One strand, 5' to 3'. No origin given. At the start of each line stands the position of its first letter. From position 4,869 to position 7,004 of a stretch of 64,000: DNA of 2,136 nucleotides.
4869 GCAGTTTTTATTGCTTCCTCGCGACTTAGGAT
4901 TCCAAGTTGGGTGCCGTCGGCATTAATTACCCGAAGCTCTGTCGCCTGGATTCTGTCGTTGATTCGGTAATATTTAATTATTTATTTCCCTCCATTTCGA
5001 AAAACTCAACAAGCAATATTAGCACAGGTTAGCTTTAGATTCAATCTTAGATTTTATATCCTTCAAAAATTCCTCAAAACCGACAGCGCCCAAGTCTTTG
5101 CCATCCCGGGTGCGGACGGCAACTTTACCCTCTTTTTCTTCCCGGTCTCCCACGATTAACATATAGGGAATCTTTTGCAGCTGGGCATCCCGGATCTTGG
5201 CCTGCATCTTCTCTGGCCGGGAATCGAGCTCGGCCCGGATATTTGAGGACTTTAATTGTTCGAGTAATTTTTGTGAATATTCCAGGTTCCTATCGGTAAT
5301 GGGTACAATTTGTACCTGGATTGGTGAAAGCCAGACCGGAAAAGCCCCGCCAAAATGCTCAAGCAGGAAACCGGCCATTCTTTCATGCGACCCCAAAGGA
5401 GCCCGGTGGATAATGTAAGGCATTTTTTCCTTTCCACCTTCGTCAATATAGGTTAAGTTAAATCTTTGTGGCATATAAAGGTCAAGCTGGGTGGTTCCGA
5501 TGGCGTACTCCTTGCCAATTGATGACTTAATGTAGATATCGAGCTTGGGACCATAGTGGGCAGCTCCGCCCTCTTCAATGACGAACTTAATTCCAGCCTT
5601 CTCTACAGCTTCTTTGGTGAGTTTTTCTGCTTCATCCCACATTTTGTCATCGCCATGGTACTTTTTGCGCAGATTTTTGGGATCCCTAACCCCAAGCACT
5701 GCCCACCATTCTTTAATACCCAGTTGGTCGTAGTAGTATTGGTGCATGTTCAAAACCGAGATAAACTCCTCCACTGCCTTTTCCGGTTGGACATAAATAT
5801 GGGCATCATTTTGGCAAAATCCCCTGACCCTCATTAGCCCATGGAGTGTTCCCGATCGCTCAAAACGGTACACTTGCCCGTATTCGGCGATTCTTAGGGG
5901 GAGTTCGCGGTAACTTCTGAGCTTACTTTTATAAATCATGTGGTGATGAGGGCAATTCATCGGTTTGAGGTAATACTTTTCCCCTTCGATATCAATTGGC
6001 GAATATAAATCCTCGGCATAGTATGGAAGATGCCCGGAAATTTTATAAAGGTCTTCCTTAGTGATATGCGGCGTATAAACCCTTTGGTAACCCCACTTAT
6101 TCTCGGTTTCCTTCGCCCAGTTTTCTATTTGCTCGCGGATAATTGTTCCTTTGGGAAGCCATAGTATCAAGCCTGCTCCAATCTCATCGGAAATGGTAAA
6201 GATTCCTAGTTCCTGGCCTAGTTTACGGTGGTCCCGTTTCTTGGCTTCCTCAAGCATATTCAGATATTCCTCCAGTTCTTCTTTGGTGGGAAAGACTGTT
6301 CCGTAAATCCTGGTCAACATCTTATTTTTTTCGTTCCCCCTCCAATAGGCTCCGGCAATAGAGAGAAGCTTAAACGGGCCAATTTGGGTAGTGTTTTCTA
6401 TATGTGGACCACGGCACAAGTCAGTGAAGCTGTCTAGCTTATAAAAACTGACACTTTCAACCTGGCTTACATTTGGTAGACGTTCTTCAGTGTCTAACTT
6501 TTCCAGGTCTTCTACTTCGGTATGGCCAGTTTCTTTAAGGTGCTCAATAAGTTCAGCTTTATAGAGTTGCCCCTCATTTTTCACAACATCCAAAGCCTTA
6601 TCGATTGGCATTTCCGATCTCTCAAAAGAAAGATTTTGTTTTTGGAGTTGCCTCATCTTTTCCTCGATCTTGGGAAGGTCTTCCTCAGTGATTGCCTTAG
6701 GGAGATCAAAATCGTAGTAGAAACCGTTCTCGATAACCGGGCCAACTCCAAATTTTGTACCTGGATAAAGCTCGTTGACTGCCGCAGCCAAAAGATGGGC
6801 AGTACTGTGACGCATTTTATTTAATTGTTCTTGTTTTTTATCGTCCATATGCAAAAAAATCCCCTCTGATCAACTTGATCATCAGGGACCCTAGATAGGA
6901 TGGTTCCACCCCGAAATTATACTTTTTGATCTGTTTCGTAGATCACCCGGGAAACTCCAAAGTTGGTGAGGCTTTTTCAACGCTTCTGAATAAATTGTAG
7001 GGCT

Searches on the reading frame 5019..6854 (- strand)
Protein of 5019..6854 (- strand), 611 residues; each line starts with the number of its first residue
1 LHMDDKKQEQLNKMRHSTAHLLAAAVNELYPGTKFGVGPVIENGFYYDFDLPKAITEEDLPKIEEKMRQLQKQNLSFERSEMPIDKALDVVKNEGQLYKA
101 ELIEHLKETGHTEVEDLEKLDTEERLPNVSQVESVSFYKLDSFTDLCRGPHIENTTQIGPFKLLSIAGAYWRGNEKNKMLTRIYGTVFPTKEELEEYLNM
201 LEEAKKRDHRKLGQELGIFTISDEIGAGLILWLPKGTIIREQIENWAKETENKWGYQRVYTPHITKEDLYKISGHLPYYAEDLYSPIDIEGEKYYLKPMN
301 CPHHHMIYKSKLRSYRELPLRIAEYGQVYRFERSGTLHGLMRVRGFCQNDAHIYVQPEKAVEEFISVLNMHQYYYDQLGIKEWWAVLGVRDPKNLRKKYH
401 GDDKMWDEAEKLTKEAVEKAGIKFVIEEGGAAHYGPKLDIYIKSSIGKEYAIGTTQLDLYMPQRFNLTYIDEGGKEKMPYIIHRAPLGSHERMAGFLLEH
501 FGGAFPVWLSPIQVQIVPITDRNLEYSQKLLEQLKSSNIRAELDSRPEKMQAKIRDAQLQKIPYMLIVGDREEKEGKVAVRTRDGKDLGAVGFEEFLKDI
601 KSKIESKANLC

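Call 69: search_protein_families(library=ncbifam, proteins=[window:5019-6854:-], max_evalue=1e-10)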
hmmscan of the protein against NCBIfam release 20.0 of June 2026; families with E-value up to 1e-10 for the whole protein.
window:5019-6854:- (611 aa): 10 families
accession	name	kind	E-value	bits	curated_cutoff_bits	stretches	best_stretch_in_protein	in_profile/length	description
TIGR00418.1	thrS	equivalog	1.6e-202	674.4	383.65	1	15-603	1-564/565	threonine--tRNA ligase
NF003068.0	PRK03991.1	equivalog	1.5e-66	225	484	1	201-606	191-594/613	threonine--tRNA ligase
NF006625.0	PRK09194.1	equivalog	7e-27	94.5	558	1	224-363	34-172/559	proline--tRNA ligase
TIGR00408.1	proS_fam_I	equivalog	1.8e-24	86.5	437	1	228-380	29-187/475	proline--tRNA ligase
NF008979.1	PRK12325.1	exception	8.5e-24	84.2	550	1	225-381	35-191/437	proline--tRNA ligase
TIGR00409.1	proS_fam_II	equivalog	1.2e-21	77.2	306.7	1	224-374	34-184/568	proline--tRNA ligase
TIGR00442.1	hisS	equivalog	1.7e-20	73.4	286.75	0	232-398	9-170/406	histidine--tRNA ligase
NF011500.0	PRK14938.1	equivalog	1.1e-17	64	362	1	504-609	267-374/387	Ser-tRNA(Thr) hydrolase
NF003211.1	PRK04173.1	equivalog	3.4e-13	49.3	312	0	290-586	159-440/454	glycine--tRNA ligase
TIGR00389.1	glyS_dimeric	equivalog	4e-12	45.5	243.3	0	292-371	155-235/565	glycine--tRNA ligase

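Call 70: find_homologous_proteins(query=window:5019-6854:-, max_evalue=1e-50)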
Query window:5019-6854:- (611 aa): 8000 proteins with E <= 1e-50 among 8000 candidates; the best 120 are listed.
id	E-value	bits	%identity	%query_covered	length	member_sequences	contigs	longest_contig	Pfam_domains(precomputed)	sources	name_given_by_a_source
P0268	0.0e+0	1405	100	100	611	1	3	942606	PF03129.26,PF00587.31,PF07973.20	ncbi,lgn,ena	-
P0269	5.7e-296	1001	72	98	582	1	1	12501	PF03129.26,PF00587.31,PF07973.20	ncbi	-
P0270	2.1e-292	989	71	99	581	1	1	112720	PF03129.26,PF00587.31,PF07973.20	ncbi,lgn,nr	ncbi:MAG: threonine--tRNA ligase [bacterium]|nr:threonine--tRNA ligase [bacterium]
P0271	1.0e-280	951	68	98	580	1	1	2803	PF03129.26,PF00587.31,PF07973.20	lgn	-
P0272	4.0e-261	886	65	99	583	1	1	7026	PF03129.26,PF00587.31,PF07973.20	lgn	-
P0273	1.3e-257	874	64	97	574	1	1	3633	PF03129.26,PF00587.31,PF07973.20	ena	-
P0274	2.4e-255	867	64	98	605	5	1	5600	PF12745.13,PF03129.26,PF00587.31,PF07973.20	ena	-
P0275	3.0e-254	863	62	98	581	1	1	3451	PF03129.26,PF00587.31,PF07973.20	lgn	-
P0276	6.2e-253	859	64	97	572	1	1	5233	PF03129.26,PF00587.31,PF07973.20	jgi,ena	-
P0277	1.1e-252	858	61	99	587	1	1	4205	PF03129.26,PF00587.31,PF07973.20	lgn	-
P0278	2.1e-252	857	62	99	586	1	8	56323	PF03129.26,PF00587.31,PF07973.20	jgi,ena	-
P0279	4.7e-252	856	62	99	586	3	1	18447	PF03129.26,PF00587.31,PF07973.20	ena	-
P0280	7.0e-251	852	61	99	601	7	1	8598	PF03129.26,PF00587.31,PF07973.20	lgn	-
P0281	1.4e-250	851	63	99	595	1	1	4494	PF03129.26,PF00587.31,PF07973.20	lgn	-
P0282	3.8e-250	850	62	98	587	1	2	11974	PF03129.26,PF00587.31,PF07973.20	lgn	-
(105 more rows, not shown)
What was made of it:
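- Tried and rejected: Rejected on ThrRS affinities (call 70).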
